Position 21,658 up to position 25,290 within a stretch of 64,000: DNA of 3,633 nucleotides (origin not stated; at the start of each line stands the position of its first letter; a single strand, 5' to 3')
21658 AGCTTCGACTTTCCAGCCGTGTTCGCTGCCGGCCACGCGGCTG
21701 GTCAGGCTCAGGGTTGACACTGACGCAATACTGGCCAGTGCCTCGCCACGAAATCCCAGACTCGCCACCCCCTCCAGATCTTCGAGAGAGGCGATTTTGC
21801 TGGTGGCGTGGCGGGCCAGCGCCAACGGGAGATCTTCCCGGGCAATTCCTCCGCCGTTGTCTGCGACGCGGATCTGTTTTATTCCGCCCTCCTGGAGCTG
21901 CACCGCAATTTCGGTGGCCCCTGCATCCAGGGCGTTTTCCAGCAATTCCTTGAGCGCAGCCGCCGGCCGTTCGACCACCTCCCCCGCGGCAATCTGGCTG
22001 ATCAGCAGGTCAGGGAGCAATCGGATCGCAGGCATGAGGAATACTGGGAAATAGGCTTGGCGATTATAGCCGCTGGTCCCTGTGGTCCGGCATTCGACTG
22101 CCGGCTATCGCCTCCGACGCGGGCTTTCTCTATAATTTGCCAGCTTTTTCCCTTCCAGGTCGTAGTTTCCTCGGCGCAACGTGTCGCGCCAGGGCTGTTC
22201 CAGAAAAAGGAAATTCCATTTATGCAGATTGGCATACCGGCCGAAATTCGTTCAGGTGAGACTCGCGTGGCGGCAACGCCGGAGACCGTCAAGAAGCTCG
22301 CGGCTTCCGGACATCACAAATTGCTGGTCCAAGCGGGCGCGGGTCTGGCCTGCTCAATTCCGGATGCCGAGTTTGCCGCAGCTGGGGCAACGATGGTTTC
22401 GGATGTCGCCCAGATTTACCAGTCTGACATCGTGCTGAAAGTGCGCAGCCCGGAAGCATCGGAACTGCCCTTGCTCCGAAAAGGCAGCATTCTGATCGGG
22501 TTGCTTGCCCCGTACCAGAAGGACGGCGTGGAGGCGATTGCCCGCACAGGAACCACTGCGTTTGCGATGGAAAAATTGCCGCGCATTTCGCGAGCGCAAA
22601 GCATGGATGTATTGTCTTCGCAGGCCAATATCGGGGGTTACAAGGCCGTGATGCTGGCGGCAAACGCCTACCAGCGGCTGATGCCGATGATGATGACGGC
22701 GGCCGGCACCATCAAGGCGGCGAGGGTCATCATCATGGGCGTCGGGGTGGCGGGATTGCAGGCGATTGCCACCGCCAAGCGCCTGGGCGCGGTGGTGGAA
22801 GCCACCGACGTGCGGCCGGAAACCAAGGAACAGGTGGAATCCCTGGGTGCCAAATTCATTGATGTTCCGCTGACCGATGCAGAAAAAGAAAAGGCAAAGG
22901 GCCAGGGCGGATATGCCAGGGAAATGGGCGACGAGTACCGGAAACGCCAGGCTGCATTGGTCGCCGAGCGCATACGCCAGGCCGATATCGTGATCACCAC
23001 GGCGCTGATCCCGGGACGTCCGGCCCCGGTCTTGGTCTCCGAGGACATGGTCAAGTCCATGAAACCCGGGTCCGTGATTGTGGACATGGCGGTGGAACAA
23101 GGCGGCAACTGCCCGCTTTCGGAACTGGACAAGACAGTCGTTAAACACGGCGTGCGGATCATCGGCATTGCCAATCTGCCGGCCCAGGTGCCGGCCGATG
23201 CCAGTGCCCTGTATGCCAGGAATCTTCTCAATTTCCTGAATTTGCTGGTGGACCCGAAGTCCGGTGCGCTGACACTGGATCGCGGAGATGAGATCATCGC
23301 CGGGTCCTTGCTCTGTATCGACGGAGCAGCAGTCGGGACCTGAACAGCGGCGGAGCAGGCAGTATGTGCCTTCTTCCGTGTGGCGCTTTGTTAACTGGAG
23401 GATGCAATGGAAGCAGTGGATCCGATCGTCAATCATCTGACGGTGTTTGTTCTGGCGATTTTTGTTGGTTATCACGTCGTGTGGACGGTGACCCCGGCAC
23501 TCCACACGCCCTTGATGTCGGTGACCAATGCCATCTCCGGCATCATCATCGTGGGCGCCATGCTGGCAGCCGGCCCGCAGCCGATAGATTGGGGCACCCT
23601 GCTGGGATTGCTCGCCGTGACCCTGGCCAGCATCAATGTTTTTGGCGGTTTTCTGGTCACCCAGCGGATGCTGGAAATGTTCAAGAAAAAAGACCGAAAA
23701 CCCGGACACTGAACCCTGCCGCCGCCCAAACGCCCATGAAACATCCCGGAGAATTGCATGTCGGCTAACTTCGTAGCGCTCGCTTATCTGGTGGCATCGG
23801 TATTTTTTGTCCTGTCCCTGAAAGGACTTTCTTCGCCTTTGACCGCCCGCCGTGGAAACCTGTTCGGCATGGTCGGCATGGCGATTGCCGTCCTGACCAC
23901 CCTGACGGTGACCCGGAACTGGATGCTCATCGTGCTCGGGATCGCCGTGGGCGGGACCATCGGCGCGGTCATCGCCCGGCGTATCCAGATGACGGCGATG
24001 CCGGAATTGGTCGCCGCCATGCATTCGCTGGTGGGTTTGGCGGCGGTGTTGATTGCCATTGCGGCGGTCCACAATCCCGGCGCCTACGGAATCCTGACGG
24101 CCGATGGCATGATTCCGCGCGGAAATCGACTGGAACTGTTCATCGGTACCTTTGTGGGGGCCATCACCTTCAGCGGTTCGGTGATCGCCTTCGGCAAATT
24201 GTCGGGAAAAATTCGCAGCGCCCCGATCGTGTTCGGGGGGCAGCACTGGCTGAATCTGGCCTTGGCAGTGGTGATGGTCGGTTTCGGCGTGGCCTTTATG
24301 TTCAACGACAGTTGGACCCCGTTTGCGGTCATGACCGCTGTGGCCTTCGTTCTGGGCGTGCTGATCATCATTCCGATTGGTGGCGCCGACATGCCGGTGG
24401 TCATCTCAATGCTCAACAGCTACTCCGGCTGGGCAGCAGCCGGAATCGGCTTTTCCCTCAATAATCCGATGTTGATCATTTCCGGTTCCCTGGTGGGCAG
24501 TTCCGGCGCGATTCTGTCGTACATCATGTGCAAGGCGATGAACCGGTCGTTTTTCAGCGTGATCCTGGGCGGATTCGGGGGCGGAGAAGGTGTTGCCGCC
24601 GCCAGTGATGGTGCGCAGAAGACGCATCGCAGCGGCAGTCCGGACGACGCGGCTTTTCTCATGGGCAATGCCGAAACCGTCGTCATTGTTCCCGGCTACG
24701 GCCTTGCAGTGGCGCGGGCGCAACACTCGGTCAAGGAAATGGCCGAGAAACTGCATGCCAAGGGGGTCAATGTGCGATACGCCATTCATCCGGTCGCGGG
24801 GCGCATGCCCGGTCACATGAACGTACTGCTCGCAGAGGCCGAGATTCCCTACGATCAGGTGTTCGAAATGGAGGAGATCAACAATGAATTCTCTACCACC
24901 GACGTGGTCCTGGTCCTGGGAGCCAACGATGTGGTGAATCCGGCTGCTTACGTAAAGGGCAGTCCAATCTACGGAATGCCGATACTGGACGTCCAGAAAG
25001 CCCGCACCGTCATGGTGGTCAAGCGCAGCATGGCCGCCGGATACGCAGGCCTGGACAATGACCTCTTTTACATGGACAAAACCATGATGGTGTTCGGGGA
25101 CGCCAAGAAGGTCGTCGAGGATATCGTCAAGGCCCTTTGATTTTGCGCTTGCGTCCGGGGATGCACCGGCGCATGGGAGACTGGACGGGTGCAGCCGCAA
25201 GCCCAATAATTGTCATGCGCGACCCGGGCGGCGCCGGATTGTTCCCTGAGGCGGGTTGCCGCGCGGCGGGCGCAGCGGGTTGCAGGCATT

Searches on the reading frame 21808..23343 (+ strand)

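Call 16: search_protein_families(library=ncbifam, proteins=[window:21808-23343:+], max_evalue=0.00001)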
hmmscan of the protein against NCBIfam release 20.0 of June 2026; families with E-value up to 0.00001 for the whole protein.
window:21808-23343:+ (511 aa): 4 families
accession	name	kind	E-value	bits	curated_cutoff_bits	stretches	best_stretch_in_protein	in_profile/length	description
NF006942.0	PRK09424.1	equivalog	2.7e-126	422.3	383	1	139-506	1-364/510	Re/Si-specific NAD(P)(+) transhydrogenase subunit alpha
TIGR00561.1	pntA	equivalog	2.3e-106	356.4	444.4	1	140-507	1-364/511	Re/Si-specific NAD(P)(+) transhydrogenase subunit alpha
TIGR00518.1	alaDH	equivalog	1.4e-53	182.2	391.85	2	139-355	1-218/370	alanine dehydrogenase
TIGR03366.1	HpnZ_proposed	hypoth_equivalog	6.7e-09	35.4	328.1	1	294-367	146-220/315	putative phosphonate catabolism associated alcohol dehydrogenase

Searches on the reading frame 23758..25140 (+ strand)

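Call 16: search_protein_families(library=ncbifam, proteins=[window:23758-25140:+], max_evalue=0.00001)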
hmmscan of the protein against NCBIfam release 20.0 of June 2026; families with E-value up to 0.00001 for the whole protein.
window:23758-25140:+ (460 aa): 1 family
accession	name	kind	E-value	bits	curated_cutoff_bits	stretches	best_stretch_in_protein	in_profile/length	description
NF006974.0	PRK09444.1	equivalog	2.6e-169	564.3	689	1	1-460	1-460/460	Re/Si-specific NAD(P)(+) transhydrogenase subunit beta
